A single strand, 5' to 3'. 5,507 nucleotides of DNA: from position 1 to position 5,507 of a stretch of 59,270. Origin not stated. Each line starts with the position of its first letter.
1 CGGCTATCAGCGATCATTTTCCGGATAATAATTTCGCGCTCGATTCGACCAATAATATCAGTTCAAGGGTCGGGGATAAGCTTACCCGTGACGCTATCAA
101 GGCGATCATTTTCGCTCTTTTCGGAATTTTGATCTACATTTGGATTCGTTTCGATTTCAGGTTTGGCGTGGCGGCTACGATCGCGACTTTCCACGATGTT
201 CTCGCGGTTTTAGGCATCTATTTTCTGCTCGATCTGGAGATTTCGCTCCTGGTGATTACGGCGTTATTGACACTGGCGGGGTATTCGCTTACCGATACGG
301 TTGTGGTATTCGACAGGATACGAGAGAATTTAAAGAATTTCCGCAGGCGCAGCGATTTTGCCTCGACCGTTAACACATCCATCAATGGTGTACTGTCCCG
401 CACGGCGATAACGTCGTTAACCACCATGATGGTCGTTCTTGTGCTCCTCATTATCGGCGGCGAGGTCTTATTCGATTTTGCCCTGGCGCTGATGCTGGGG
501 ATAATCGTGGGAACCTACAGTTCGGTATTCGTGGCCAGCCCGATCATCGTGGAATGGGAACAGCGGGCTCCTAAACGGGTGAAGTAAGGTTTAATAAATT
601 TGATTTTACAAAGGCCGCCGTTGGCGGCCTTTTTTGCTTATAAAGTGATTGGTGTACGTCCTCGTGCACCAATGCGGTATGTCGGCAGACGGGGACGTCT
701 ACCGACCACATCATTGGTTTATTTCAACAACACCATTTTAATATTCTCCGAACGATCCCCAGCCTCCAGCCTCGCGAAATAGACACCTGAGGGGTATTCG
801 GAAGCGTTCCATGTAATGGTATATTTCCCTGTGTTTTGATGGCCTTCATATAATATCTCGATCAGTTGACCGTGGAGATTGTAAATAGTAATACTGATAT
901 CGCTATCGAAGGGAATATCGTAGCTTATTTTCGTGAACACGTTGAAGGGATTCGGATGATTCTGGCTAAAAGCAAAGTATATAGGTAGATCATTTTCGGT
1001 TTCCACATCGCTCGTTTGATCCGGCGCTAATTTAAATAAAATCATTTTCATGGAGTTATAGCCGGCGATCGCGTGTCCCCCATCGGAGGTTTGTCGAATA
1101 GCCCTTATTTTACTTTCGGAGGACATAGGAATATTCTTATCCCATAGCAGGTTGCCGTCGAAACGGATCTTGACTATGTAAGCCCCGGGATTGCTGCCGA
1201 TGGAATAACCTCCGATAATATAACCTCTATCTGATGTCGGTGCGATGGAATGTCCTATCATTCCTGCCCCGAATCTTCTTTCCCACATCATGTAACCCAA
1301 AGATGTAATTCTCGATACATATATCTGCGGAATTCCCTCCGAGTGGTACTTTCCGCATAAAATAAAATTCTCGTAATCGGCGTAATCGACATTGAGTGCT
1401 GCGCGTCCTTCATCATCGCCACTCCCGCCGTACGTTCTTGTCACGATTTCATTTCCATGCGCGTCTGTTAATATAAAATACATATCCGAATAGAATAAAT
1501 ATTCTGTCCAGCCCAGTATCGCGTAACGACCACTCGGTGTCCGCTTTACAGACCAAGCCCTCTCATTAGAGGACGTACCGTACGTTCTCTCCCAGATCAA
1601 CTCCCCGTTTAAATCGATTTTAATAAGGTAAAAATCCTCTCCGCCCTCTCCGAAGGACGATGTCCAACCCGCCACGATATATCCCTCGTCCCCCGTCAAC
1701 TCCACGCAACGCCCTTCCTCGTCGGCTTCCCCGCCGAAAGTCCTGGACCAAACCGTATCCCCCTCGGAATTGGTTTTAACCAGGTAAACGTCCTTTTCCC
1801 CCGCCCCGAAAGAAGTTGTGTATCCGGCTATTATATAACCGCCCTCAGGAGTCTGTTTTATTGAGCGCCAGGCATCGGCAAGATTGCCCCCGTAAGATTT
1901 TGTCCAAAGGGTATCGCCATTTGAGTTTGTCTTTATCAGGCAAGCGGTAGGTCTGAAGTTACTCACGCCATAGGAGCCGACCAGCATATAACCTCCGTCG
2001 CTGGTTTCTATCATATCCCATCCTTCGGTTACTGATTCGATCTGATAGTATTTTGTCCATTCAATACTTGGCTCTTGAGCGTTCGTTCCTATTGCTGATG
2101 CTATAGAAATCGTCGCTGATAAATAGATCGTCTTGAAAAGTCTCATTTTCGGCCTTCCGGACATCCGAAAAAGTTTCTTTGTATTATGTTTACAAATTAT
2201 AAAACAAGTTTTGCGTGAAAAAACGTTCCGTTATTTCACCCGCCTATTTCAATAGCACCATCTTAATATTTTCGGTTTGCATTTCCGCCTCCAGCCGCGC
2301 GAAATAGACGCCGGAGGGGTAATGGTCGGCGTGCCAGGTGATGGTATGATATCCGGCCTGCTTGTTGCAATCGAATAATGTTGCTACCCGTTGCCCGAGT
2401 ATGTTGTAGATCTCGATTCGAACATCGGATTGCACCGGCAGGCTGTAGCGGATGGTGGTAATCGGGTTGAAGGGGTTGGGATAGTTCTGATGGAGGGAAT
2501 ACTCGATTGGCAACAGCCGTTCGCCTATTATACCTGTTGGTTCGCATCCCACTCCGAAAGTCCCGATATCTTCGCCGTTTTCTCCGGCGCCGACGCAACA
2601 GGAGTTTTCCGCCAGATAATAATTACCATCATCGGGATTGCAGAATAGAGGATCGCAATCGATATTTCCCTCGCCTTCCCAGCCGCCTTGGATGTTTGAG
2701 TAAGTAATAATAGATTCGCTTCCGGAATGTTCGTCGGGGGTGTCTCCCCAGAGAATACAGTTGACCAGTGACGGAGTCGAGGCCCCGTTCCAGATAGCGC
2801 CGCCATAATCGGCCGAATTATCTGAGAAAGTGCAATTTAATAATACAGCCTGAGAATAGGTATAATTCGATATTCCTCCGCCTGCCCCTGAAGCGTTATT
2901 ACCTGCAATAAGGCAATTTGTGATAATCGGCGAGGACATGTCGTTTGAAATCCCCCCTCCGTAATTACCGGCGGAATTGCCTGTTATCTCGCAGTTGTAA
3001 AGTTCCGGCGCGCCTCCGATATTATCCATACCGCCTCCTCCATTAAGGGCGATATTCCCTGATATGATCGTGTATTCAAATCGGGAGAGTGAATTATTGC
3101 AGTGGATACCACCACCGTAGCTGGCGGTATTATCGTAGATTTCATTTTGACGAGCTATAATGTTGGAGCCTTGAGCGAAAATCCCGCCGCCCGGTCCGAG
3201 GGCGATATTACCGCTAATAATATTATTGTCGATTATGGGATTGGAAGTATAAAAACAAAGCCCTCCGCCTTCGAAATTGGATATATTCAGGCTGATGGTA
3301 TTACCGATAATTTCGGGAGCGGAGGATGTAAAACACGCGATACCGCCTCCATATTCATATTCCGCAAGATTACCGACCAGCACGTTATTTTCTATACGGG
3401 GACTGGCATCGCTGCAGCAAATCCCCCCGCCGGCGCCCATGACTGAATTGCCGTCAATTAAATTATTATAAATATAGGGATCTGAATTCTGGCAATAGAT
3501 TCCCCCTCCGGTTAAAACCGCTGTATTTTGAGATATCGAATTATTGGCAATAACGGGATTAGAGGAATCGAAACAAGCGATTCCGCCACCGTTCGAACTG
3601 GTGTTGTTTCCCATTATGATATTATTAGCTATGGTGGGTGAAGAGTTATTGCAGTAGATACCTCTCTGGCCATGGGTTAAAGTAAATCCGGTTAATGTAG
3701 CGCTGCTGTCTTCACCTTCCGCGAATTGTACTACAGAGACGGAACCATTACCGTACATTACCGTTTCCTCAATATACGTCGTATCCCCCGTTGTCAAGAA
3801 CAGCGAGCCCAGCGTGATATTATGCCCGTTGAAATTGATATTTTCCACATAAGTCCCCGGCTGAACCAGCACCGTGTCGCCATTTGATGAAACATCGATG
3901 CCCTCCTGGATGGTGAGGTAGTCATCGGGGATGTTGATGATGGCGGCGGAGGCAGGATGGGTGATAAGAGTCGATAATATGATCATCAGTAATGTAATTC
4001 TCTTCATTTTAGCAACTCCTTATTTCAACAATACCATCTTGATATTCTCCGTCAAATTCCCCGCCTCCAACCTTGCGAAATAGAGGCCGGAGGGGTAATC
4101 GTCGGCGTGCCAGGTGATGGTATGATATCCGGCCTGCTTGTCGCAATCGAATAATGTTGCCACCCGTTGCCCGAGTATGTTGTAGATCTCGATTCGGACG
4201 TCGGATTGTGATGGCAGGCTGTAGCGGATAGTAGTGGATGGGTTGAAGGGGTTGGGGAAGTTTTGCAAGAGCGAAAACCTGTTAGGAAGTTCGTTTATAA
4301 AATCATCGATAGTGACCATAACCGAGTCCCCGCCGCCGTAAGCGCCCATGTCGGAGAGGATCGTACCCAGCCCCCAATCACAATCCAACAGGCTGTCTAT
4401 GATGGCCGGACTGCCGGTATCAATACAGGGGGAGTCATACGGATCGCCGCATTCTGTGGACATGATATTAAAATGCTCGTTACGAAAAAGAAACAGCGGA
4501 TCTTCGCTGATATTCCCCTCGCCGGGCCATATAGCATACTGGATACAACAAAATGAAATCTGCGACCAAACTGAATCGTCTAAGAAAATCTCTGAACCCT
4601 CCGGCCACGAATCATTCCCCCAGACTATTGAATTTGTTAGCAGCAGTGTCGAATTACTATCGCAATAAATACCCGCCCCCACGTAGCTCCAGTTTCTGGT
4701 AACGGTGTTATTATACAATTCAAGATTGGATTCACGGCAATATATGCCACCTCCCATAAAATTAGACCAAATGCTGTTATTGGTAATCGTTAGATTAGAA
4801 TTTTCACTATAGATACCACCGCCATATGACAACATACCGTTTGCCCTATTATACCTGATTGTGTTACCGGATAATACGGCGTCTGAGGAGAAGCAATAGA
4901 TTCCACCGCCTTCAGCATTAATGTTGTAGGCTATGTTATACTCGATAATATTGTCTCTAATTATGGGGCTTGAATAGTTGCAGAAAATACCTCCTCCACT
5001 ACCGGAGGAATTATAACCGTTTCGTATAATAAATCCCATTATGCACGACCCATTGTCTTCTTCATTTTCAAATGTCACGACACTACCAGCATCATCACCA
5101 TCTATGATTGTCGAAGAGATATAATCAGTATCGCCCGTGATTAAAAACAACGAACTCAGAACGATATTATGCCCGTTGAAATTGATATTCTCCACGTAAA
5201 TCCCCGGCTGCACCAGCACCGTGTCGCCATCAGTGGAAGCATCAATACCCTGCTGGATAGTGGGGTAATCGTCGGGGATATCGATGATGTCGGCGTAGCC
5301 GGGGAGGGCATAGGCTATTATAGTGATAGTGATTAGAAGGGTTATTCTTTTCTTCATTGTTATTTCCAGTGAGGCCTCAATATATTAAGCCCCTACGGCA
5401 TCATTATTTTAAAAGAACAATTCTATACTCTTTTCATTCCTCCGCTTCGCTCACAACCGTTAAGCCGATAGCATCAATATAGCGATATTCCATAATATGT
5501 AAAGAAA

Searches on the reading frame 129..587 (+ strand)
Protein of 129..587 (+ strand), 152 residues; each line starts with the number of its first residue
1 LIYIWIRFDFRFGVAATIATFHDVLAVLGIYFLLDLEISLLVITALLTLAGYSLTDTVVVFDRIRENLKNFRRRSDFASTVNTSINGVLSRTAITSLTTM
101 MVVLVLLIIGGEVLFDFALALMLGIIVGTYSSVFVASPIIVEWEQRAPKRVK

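Call 75: search_protein_families(library=pfam, proteins=[window:129-587:+], max_evalue=0.001)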
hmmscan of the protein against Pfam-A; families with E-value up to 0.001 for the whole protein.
window:129-587:+ (152 aa): 1 family
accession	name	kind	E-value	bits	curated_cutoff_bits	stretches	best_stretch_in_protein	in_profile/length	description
PF02355.23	SecD_SecF_C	-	7.6e-49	166.1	20.5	1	1-145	45-188/189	Protein export membrane protein SecD/SecF, C-terminal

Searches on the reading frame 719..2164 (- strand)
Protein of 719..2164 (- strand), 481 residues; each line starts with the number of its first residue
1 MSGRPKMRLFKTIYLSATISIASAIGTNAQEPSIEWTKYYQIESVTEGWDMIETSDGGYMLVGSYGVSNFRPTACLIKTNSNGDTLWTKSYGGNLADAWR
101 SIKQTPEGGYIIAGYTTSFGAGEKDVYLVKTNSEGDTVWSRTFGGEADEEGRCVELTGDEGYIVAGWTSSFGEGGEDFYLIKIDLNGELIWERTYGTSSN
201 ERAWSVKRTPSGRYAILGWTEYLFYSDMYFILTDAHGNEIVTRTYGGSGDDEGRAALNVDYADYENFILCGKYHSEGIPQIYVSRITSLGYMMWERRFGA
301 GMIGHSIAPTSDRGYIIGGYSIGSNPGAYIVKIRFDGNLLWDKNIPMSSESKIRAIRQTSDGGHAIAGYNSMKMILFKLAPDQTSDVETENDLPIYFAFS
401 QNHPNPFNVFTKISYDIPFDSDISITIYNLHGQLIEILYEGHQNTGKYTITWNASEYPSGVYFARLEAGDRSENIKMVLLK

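Call 9: search_protein_families(library=pfam, proteins=[window:719-2164:-], max_evalue=0.01)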
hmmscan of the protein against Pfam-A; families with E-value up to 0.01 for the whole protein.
window:719-2164:- (481 aa): 3 families
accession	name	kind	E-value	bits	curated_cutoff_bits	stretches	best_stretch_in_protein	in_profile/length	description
PF18962.6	Por_Secre_tail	-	1.7e-12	47.9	27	1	404-474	3-70/75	Secretion system C-terminal sorting domain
PF17164.10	DUF5122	-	1.4e-05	25.7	27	0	163-189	7-32/36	Domain of unknown function (DUF5122) beta-propeller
PF13585.12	CHU_C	-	0.0023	18.5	27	1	398-473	6-78/86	CHU_C Type IX secretion signal domain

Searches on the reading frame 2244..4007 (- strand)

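Call 9: search_protein_families(library=pfam, proteins=[window:2244-4007:-], max_evalue=0.01)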
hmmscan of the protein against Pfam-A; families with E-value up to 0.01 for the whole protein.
window:2244-4007:- (587 aa): 5 families
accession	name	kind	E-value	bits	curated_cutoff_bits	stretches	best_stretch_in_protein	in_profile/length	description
PF13229.12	Beta_helix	-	1.8e-23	83.4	25.9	3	99-238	33-158/158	Right handed beta helix region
PF05048.19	NosD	-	1.2e-11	44.9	23.6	1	40-267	4-200/212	Periplasmic copper-binding protein (NosD)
PF18962.6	Por_Secre_tail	-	7.7e-10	39.4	27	1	509-580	2-70/75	Secretion system C-terminal sorting domain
PF02415.23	Chlam_PMP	-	6.7e-08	32.4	20.6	0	391-407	1-18/19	Chlamydia polymorphic membrane protein (Chlamydia_PMP) repeat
PF13860.13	FlgD_ig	-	0.0008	19.8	27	1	518-572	13-73/79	FlgD Ig-like domain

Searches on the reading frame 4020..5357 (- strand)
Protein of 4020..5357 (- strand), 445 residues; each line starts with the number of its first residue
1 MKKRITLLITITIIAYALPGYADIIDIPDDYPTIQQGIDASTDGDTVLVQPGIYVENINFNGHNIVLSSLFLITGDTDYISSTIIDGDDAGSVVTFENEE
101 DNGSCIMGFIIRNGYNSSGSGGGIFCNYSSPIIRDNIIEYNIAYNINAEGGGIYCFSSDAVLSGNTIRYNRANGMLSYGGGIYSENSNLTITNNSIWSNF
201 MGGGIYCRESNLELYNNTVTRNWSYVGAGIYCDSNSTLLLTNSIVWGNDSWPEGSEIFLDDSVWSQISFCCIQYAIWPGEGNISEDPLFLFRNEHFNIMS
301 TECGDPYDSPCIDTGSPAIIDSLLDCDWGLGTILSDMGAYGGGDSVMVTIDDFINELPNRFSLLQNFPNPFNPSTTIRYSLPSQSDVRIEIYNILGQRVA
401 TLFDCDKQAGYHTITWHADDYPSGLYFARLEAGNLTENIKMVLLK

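Call 9: search_protein_families(library=pfam, proteins=[window:4020-5357:-], max_evalue=0.01)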
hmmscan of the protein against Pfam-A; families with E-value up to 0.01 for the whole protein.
window:4020-5357:- (445 aa): 5 families
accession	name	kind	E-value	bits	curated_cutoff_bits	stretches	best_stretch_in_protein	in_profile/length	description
PF13229.12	Beta_helix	-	2.2e-11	44.1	25.9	2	180-263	47-124/158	Right handed beta helix region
PF18962.6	Por_Secre_tail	-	1.3e-09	38.7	27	1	367-437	2-69/75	Secretion system C-terminal sorting domain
PF07602.17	DUF1565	-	1.8e-05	24.6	20.3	1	79-213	80-210/257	Protein of unknown function (DUF1565)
PF13860.13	FlgD_ig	-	3.8e-05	24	27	1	375-426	12-69/79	FlgD Ig-like domain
PF02415.23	Chlam_PMP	-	0.002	18.6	20.6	0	188-207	1-18/19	Chlamydia polymorphic membrane protein (Chlamydia_PMP) repeat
